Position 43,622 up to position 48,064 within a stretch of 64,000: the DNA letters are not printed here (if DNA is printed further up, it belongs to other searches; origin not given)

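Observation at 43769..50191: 2140-aa PknK-like megaprotein with degenerate GGDEF insert and slippage-prone 63-bp tandem repeats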

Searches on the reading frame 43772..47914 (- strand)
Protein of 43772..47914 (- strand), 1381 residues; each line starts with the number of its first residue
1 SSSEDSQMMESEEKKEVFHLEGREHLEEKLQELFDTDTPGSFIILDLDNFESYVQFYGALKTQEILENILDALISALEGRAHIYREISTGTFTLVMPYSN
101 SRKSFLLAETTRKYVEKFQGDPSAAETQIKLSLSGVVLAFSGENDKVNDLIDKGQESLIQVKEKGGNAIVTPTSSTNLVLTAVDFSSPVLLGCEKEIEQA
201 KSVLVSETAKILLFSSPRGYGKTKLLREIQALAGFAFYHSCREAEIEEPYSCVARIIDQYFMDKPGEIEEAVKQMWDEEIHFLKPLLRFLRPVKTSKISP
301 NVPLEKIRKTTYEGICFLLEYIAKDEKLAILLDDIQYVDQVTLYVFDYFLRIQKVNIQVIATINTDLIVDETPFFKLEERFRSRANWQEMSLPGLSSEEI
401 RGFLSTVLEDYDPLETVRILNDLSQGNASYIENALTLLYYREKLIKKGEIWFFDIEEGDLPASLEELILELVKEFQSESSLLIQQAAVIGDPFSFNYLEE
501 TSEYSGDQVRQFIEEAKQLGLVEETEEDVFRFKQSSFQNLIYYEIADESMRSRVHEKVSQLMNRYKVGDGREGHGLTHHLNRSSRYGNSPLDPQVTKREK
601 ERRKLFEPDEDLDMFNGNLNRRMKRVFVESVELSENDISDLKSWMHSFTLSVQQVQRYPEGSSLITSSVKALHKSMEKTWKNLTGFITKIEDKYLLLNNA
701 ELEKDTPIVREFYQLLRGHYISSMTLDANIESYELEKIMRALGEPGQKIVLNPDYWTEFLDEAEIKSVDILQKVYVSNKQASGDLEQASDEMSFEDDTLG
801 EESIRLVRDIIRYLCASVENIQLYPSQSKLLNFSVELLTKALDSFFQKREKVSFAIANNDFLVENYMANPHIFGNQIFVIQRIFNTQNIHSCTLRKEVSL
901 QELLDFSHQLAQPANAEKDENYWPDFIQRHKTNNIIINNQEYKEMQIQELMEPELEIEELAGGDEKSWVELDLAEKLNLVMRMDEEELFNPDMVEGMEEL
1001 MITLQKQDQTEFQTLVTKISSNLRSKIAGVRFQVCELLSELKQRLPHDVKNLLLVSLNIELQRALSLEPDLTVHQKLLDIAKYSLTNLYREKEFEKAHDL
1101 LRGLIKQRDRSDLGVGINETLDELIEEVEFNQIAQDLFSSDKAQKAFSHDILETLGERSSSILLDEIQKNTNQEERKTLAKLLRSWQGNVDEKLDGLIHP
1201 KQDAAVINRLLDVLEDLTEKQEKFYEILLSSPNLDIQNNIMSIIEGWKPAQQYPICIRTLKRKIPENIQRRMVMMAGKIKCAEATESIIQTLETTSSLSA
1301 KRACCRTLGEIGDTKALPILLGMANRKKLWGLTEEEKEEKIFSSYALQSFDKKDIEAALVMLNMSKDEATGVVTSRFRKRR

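Call 12: find_homologous_proteins(query=window:43772-47914:-)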
Query window:43772-47914:- (1381 aa): 42 proteins with E <= 0.001 among 8000 candidates.
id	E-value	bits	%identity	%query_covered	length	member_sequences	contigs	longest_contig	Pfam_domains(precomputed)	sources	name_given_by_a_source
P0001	0.0e+0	3037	100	100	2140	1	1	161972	PF07714.24,PF00069.32,PF24898.3,PF00990.27,PF01637.25,PF13646.13,PF13191.13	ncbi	-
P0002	2.3e-54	203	21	96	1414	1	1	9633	PF02985.29,PF00990.27,PF13646.13,PF13191.13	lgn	-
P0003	9.0e-38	148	21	56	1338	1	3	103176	PF02985.29,PF03130.23,PF00990.27,PF13646.13,PF13191.13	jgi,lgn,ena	-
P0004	1.2e-30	124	24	41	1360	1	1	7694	PF13401.13,PF00990.27,PF13646.13,PF13191.13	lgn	-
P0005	5.8e-20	89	25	29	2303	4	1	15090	PF13240.12,PF13176.13,PF24885.2,PF13401.13,PF13428.13,PF01637.25,PF13191.13,PF13374.13,PF14559.13,PF25873.1,PF17874.8,PF12773.14,PF24883.3,PF00515.35,PF13424.13,PF00211.26,PF13181.13,PF07719.24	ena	-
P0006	2.8e-19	87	22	56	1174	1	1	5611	PF00990.27,PF13191.13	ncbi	-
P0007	3.6e-19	86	21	50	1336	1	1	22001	PF07693.21,PF00990.27,PF01637.25,PF13646.13,PF13191.13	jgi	-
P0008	1.7e-16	77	20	57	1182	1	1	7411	PF00990.27,PF13191.13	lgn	-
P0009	3.1e-14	70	24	34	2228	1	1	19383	PF13176.13,PF13401.13,PF01637.25,PF13191.13,PF13374.13,PF17874.8,PF00515.35,PF12895.14,PF05729.19,PF13424.13,PF00211.26,PF13181.13,PF07719.24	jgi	jgi:predicted ATPase/class 3 adenylate cyclase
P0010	2.9e-13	67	23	37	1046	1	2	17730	PF13401.13,PF13428.13,PF00990.27,PF01637.25,PF13191.13,PF13374.13,PF14559.13,PF17874.8,PF00515.35,PF12895.14,PF13424.13,PF14938.13,PF13432.13,PF13181.13,PF07719.24,PF25199.2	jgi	-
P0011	8.9e-13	65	25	28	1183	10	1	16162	PF07714.24,PF00069.32,PF17874.8,PF03109.23,PF13424.13,PF13181.13,PF13191.13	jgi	-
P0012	2.5e-12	63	25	27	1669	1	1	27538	PF10602.16,PF13414.13,PF13401.13,PF07728.21,PF13191.13,PF13374.13,PF07714.24,PF00069.32,PF25601.2,PF00515.35,PF13424.13,PF14938.13,PF07719.24,PF13174.13,PF13176.13,PF13428.13,PF14532.13,PF17667.8,PF14559.13,PF05970.21,PF00158.33,PF17874.8,PF01590.33,PF12895.14,PF13432.13,PF13181.13,PF20720.4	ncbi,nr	ncbi:sigma 54-interacting transcriptional regulator [bacterium]|nr:sigma 54-interacting transcriptio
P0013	3.9e-11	60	22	29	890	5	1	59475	PF14559.13,PF03704.24,PF13424.13,PF13401.13,PF13428.13,PF07719.24,PF13191.13,PF13374.13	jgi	jgi:DNA-binding SARP family transcriptional activator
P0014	7.0e-10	55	24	27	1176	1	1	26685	PF03704.24,PF00486.35,PF13401.13,PF13191.13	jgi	jgi:DNA-binding SARP family transcriptional activator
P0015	1.2e-9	55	22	18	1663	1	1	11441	PF13414.13,PF13176.13,PF13191.13,PF13374.13,PF06293.21,PF10345.16,PF07714.24,PF00069.32,PF17874.8,PF00515.35,PF13424.13,PF14938.13,PF13432.13,PF13181.13,PF07719.24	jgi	-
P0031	5.0e-5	39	23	10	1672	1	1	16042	PF07714.24,PF00069.32,PF01590.33,PF00990.27,PF13191.13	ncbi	-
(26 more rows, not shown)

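Call 13: list_cluster_members(proteins=[P0001, P0002, P0003, P0004, P0006, P0007, P0008, P0031])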
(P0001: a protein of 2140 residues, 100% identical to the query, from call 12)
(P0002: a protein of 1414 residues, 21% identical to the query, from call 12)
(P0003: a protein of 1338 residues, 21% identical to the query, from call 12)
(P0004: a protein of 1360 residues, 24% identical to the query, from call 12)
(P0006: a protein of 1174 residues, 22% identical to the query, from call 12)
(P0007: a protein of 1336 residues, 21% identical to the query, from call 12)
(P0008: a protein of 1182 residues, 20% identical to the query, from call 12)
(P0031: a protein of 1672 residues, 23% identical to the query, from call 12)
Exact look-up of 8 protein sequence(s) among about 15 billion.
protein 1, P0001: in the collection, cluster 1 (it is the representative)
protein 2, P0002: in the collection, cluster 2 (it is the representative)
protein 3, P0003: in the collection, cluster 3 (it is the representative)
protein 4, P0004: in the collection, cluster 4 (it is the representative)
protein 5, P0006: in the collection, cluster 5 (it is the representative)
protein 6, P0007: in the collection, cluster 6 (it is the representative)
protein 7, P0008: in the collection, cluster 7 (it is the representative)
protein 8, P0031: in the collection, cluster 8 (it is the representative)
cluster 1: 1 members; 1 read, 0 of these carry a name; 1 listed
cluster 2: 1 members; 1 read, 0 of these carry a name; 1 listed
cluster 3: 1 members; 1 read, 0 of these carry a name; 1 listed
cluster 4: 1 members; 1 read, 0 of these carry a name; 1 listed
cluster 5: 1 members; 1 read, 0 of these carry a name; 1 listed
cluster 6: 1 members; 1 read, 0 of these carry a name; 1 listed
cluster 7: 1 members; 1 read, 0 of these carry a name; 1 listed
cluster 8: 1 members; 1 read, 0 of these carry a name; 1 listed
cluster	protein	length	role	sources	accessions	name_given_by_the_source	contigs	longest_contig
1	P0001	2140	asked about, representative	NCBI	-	-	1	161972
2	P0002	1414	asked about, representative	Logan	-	-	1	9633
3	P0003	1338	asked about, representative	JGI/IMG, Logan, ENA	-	-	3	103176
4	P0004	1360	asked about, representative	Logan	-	-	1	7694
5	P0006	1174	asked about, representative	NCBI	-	-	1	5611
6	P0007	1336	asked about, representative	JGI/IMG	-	-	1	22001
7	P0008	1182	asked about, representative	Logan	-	-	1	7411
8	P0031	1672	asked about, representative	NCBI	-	-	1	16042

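Call 14: find_encoding_contigs(protein=P0001, flank=2000, max_places=3)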
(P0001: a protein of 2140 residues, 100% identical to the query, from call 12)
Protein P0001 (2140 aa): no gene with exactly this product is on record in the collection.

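Call 19: find_encoding_contigs(protein=P0002, flank=8000, max_places=3)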
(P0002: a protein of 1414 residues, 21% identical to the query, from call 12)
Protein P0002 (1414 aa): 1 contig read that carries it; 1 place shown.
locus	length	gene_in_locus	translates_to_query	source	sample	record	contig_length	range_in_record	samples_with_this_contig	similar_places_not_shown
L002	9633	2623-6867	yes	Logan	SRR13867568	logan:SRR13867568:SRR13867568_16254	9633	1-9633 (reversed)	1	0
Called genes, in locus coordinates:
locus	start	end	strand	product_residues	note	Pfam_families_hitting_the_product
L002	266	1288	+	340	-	PF00756:Esterase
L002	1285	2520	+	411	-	PF09594:GT87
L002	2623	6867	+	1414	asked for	PF00990:GGDEF, PF13191:AAA_16, PF02985:HEAT (faint), PF13646:HEAT_2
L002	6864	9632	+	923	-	?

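Call 20: find_encoding_contigs(protein=P0003, flank=8000, max_places=3)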
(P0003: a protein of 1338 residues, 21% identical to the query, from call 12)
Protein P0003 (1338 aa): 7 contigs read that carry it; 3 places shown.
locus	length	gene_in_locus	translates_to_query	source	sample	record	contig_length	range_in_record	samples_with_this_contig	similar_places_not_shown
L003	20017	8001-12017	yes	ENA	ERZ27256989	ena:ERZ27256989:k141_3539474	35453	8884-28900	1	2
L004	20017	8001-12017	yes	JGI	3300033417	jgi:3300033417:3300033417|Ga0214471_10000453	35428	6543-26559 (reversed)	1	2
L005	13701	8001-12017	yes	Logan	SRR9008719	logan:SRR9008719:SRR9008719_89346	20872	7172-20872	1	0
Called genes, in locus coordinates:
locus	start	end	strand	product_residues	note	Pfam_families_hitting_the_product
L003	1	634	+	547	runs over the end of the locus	PF02985:HEAT (faint), PF13646:HEAT_2, PF03130:HEAT_PBS (faint), PF13646:HEAT_2, PF13424:TPR_12 (faint)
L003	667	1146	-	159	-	-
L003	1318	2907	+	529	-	PF03553:Na_H_antiporter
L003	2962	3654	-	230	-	PF01810:LysE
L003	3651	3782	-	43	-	PF16951:MaAIMP_sms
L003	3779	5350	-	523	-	PF00209:SNF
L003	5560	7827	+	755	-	-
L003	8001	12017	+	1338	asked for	PF00990:GGDEF, PF13191:AAA_16, PF02985:HEAT (faint), PF13646:HEAT_2, PF03130:HEAT_PBS (weak)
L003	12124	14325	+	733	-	PF19310:TOP_N (weak), PF01432:Peptidase_M3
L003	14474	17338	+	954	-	PF14312:FG-GAP_2 (weak), PF13385:Laminin_G_3, PF02494:HYR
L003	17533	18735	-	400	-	-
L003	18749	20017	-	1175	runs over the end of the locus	PF00775:Dioxygenase_C (faint), PF02369:Big_1 (faint), PF13620:CarboxypepD_reg (weak), PF13715:CarbopepD_reg_2 (faint), PF13620:CarboxypepD_reg (weak)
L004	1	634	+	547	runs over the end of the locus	PF02985:HEAT (faint), PF13646:HEAT_2, PF03130:HEAT_PBS (faint), PF13646:HEAT_2, PF13424:TPR_12 (faint)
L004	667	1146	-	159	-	-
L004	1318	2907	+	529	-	PF03553:Na_H_antiporter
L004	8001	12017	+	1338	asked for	PF00990:GGDEF, PF13191:AAA_16, PF02985:HEAT (faint), PF13646:HEAT_2, PF03130:HEAT_PBS (weak)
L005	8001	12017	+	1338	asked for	PF00990:GGDEF, PF13191:AAA_16, PF02985:HEAT (faint), PF13646:HEAT_2, PF03130:HEAT_PBS (weak)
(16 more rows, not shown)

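Call 24: find_homologous_proteins(query=A1, max_evalue=1e-10)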
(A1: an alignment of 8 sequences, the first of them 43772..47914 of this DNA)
Query A1 (8 sequences) (1381 aa, profile of the alignment): 374 proteins with E <= 1e-10 among 8000 candidates; the best 120 are listed.
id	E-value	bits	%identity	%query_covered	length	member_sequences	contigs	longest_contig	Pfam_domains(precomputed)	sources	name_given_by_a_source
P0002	0.0e+0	1638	21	96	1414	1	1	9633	PF02985.29,PF00990.27,PF13646.13,PF13191.13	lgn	-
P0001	0.0e+0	1551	100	100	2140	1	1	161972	PF07714.24,PF00069.32,PF24898.3,PF00990.27,PF01637.25,PF13646.13,PF13191.13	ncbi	-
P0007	0.0e+0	1543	21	50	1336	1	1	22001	PF07693.21,PF00990.27,PF01637.25,PF13646.13,PF13191.13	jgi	-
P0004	0.0e+0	1493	24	41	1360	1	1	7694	PF13401.13,PF00990.27,PF13646.13,PF13191.13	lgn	-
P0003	0.0e+0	1489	21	56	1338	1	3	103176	PF02985.29,PF03130.23,PF00990.27,PF13646.13,PF13191.13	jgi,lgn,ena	-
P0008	0.0e+0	1441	20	57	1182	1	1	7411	PF00990.27,PF13191.13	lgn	-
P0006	0.0e+0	1439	22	56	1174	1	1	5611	PF00990.27,PF13191.13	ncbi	-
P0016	0.0e+0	1251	21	40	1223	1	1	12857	PF00990.27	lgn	-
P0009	1.7e-107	379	24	34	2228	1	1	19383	PF13176.13,PF13401.13,PF01637.25,PF13191.13,PF13374.13,PF17874.8,PF00515.35,PF12895.14,PF05729.19,PF13424.13,PF00211.26,PF13181.13,PF07719.24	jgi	jgi:predicted ATPase/class 3 adenylate cyclase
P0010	3.6e-104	368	23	37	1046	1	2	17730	PF13401.13,PF13428.13,PF00990.27,PF01637.25,PF13191.13,PF13374.13,PF14559.13,PF17874.8,PF00515.35,PF12895.14,PF13424.13,PF14938.13,PF13432.13,PF13181.13,PF07719.24,PF25199.2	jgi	-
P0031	4.2e-83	298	23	10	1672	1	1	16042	PF07714.24,PF00069.32,PF01590.33,PF00990.27,PF13191.13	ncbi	-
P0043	3.5e-79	285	22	11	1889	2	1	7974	PF08447.19,PF13426.14,PF13188.14,PF12860.14,PF08448.17,PF00563.26,PF00989.32,PF00990.27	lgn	-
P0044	2.8e-78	282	23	26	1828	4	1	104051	PF07714.24,PF00069.32,PF13185.13,PF01590.33,PF13492.13,PF00990.27,PF13191.13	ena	-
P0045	9.7e-78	280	22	26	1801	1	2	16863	PF10602.16,PF13414.13,PF13176.13,PF13428.13,PF00990.27,PF13191.13,PF13374.13,PF14559.13,PF07714.24,PF00069.32,PF17874.8,PF00515.35,PF13424.13,PF14938.13,PF13432.13,PF13181.13,PF07719.24,PF13174.13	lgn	-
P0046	7.3e-76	274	24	8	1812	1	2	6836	PF07714.24,PF00069.32,PF13185.13,PF01590.33,PF13492.13,PF00990.27,PF13191.13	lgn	-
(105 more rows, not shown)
